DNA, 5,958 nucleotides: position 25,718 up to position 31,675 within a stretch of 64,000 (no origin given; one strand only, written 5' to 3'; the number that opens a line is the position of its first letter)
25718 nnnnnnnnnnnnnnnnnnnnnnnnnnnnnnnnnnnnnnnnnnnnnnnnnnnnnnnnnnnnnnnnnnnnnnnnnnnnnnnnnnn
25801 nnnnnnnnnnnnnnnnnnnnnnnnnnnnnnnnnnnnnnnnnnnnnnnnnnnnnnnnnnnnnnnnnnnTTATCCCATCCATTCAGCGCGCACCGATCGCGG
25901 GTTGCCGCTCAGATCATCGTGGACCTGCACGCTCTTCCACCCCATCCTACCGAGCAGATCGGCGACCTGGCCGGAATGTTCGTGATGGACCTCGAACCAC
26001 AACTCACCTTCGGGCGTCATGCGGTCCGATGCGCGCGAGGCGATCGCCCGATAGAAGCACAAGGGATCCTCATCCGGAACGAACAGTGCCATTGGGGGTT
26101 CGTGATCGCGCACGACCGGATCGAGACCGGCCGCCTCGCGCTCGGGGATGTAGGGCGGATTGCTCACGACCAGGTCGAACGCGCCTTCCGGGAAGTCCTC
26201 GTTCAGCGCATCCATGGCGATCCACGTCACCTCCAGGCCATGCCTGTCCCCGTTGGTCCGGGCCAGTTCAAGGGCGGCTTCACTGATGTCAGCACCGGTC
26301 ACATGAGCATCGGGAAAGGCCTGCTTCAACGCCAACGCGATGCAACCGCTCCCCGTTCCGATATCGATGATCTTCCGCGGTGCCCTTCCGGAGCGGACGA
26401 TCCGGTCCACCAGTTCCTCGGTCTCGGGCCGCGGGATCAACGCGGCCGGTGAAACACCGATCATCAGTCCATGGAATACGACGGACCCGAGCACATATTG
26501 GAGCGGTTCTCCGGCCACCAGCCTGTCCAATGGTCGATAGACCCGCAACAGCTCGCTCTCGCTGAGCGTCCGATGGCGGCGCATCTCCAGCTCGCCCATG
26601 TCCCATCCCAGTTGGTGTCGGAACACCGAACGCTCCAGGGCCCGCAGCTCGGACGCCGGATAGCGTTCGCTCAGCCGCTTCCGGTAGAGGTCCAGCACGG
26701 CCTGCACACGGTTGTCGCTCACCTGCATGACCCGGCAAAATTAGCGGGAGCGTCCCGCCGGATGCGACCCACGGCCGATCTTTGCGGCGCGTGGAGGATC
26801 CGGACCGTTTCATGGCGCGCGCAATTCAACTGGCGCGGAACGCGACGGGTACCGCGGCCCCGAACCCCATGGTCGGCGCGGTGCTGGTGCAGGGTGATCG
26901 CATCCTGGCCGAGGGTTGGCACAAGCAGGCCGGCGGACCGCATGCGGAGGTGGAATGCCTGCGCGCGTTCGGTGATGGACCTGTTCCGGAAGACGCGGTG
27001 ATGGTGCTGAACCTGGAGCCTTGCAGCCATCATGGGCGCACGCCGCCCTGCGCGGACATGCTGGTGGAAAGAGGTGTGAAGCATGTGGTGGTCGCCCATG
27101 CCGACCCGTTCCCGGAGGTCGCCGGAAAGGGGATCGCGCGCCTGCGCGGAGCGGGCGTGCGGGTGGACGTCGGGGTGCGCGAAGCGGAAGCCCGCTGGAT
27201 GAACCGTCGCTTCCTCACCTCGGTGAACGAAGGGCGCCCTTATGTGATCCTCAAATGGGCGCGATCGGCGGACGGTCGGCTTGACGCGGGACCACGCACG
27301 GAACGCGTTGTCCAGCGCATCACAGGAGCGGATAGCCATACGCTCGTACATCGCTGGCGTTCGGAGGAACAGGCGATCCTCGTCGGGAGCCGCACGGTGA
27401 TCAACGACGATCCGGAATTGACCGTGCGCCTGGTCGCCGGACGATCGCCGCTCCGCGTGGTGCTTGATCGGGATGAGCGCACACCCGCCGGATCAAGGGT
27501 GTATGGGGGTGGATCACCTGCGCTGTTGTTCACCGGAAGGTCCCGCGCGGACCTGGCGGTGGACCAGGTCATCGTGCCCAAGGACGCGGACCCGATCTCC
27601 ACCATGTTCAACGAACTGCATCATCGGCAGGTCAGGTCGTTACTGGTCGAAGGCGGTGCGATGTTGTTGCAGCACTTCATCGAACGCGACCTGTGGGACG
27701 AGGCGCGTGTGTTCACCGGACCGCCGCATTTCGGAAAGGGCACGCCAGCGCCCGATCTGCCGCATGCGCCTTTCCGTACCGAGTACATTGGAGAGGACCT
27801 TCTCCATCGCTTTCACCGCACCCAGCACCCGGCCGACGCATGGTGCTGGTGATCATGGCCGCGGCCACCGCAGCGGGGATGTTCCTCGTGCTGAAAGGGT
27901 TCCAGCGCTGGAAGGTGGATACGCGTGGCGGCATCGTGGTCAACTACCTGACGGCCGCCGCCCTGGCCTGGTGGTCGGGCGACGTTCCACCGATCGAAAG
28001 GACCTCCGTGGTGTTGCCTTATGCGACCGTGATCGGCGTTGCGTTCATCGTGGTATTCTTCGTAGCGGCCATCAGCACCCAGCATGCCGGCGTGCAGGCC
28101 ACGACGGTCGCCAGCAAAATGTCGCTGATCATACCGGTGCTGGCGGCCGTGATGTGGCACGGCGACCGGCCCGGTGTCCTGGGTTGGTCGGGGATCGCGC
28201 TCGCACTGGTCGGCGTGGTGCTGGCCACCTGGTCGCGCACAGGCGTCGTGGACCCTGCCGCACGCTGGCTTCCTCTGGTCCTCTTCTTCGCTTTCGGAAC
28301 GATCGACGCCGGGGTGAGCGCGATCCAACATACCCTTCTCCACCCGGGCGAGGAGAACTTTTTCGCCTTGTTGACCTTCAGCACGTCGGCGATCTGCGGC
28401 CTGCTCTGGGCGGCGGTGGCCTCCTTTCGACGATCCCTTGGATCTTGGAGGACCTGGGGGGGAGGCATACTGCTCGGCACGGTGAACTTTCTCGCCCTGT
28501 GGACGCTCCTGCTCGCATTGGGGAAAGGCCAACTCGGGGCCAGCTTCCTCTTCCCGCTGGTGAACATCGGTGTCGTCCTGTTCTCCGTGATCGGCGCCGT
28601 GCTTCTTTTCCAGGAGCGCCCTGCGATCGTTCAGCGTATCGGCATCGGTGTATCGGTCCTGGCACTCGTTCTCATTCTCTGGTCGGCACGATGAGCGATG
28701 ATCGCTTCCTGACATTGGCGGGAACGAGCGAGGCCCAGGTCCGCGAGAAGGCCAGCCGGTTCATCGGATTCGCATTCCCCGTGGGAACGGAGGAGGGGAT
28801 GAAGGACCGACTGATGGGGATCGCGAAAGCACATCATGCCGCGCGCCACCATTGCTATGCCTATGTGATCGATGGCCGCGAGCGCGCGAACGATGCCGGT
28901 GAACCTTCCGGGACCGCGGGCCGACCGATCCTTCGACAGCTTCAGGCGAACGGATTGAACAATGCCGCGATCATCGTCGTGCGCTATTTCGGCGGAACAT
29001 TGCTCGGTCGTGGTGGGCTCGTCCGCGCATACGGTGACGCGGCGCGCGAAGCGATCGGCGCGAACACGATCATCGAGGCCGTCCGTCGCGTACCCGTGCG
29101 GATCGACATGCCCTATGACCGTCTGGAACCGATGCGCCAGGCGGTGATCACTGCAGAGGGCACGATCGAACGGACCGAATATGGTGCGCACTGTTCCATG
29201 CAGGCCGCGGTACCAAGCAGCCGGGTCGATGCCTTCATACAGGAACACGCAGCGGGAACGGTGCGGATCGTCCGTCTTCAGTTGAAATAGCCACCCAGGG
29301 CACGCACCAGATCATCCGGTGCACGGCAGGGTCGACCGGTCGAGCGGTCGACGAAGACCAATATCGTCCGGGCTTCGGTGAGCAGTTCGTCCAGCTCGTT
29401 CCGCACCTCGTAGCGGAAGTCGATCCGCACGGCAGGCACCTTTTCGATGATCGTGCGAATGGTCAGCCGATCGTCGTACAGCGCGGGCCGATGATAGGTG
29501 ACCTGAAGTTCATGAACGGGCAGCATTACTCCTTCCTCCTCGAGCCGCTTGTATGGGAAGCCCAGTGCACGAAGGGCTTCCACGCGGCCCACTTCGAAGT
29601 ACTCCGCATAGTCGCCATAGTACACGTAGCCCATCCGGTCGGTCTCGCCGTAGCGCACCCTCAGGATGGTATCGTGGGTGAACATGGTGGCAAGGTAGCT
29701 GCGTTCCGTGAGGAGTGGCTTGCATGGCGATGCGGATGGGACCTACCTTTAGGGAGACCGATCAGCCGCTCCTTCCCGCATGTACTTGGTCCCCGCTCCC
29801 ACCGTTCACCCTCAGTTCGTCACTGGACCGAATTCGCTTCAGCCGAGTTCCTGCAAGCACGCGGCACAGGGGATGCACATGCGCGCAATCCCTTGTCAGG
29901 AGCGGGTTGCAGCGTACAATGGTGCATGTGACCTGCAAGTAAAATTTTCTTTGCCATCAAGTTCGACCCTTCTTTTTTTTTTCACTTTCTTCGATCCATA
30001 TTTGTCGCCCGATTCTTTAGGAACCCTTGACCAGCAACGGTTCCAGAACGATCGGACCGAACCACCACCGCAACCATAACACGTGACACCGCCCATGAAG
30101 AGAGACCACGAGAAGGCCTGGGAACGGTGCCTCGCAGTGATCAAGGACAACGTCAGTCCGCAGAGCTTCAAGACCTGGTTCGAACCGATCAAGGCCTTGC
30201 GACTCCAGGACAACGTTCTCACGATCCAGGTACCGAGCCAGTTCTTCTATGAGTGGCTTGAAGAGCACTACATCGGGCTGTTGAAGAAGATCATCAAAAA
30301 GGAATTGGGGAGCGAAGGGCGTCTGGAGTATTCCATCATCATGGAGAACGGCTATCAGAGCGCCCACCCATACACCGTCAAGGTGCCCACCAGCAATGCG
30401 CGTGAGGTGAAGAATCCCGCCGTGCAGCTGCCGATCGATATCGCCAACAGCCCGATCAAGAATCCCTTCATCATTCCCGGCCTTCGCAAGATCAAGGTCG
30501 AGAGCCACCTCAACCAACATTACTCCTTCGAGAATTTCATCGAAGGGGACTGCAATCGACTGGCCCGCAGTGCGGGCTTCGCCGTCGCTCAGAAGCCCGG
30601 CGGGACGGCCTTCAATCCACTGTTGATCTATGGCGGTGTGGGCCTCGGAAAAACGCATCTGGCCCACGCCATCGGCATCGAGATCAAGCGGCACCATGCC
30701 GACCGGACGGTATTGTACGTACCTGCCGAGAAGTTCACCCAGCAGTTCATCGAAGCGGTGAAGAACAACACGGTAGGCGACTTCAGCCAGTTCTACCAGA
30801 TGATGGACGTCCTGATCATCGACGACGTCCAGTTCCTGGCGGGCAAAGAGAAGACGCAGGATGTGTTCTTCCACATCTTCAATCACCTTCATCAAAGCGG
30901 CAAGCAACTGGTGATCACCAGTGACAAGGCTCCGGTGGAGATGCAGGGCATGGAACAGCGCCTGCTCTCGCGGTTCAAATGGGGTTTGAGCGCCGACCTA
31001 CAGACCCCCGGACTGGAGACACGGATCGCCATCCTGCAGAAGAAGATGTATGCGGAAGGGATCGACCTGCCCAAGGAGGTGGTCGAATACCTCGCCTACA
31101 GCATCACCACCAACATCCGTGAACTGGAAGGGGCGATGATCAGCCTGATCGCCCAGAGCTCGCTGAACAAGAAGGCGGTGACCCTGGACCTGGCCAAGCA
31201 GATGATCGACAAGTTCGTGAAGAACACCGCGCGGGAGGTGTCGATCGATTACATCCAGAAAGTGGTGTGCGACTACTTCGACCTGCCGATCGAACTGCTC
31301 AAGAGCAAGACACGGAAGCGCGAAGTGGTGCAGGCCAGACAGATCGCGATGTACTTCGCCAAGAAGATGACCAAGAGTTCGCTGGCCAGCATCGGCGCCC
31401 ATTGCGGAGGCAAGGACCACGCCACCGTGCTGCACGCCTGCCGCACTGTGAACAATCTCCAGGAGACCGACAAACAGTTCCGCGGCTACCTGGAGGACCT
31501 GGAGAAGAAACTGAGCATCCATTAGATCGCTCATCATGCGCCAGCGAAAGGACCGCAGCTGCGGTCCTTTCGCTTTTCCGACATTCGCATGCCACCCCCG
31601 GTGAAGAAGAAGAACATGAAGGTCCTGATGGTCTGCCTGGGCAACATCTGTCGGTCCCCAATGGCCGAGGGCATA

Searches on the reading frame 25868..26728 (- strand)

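Call 51: search_protein_families(library=pfam, proteins=[window:25868-26728:-], max_evalue=0.001)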
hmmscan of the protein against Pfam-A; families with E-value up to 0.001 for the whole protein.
window:25868-26728:- (286 aa): 11 families
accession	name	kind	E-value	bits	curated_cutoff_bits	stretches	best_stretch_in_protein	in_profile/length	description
PF05175.20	MTS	-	7.5e-17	61.9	23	1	116-194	31-109/170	Methyltransferase small domain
PF13649.12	Methyltransf_25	-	1.7e-16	61.1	27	1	120-194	1-77/97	Methyltransferase domain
PF13847.12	Methyltransf_31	-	8.7e-13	48.6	27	1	119-190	6-81/145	Methyltransferase domain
PF08241.18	Methyltransf_11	-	5.2e-12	46.7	21.2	1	121-190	1-67/95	Methyltransferase domain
PF08242.18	Methyltransf_12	-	3.3e-10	41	30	1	121-190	1-72/98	Methyltransferase domain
PF17827.6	PrmC_N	-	3e-09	37.7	23.4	1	12-81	3-71/71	PrmC N-terminal domain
PF06325.19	PrmA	-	1.6e-08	34.8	22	1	108-190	156-233/296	Ribosomal protein L11 methyltransferase (PrmA)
PF13489.12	Methyltransf_23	-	9.7e-07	29.1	27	1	105-190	11-88/164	Methyltransferase domain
PF01170.24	UPF0020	-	1.7e-06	28.3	22.3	1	136-193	72-131/197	RMKL-like, methyltransferase domain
PF01209.24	Ubie_methyltran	-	1.1e-05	25.3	20.1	1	113-187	44-120/233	ubiE/COQ5 methyltransferase family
PF02384.22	N6_Mtase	-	0.00068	19.5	20.4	1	115-193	45-135/311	N-6 DNA Methylase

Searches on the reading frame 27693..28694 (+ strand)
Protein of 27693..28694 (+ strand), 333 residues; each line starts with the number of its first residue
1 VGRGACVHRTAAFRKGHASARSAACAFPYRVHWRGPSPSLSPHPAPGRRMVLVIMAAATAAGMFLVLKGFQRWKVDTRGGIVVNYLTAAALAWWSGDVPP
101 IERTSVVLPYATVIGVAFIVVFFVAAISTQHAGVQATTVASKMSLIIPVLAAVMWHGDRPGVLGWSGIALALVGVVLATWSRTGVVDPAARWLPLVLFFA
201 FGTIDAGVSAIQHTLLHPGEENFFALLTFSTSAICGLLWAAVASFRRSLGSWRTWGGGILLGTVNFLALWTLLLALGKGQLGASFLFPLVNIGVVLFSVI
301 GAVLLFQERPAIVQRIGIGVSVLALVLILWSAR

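Call 51: search_protein_families(library=pfam, proteins=[window:27693-28694:+], max_evalue=0.001)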
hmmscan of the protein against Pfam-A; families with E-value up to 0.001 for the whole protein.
window:27693-28694:+ (333 aa): 1 family
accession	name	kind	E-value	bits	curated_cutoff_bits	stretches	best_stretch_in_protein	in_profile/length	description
PF00892.27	EamA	-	1.5e-08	35.5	28.2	1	50-179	4-134/135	EamA-like transporter family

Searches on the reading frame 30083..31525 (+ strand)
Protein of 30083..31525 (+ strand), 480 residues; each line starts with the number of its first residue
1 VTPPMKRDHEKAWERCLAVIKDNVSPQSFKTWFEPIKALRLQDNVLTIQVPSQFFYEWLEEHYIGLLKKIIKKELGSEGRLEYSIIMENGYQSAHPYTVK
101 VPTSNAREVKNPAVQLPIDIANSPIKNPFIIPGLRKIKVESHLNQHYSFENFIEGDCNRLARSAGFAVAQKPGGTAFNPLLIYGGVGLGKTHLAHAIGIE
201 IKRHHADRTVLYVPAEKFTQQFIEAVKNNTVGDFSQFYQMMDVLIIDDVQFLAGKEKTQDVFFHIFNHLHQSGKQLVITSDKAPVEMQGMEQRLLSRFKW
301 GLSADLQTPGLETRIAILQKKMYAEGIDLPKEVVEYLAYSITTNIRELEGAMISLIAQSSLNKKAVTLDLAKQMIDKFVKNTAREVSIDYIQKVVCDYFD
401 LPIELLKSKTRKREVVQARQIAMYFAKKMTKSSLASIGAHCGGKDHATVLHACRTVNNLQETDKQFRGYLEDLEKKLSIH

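Call 51: search_protein_families(library=pfam, proteins=[window:30083-31525:+], max_evalue=0.001)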
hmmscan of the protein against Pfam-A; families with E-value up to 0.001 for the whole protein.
window:30083-31525:+ (480 aa): 6 families
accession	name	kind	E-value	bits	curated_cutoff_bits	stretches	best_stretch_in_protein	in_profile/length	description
PF00308.24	Bac_DnaA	-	8.1e-64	215.1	23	1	143-304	1-161/162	Bacterial DnaA ATPAse domain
PF08299.17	Bac_DnaA_C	-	3.8e-29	101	31.5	1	388-456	1-69/69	Bacterial dnaA protein helix-turn-helix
PF11638.13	DnaA_N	-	7.6e-21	74.1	24.6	1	11-72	2-64/65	DnaA N-terminal domain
PF01695.23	IstB_IS21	-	2.7e-10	40.6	24.1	1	180-283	95-195/238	IstB-like ATP binding protein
PF00004.35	AAA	-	5.8e-07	30.5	21.2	1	180-279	1-106/131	ATPase family associated with various cellular activities (AAA)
PF22688.2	Hda_lid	-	0.00048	20.5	27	0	313-374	3-64/65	Hda, lid domain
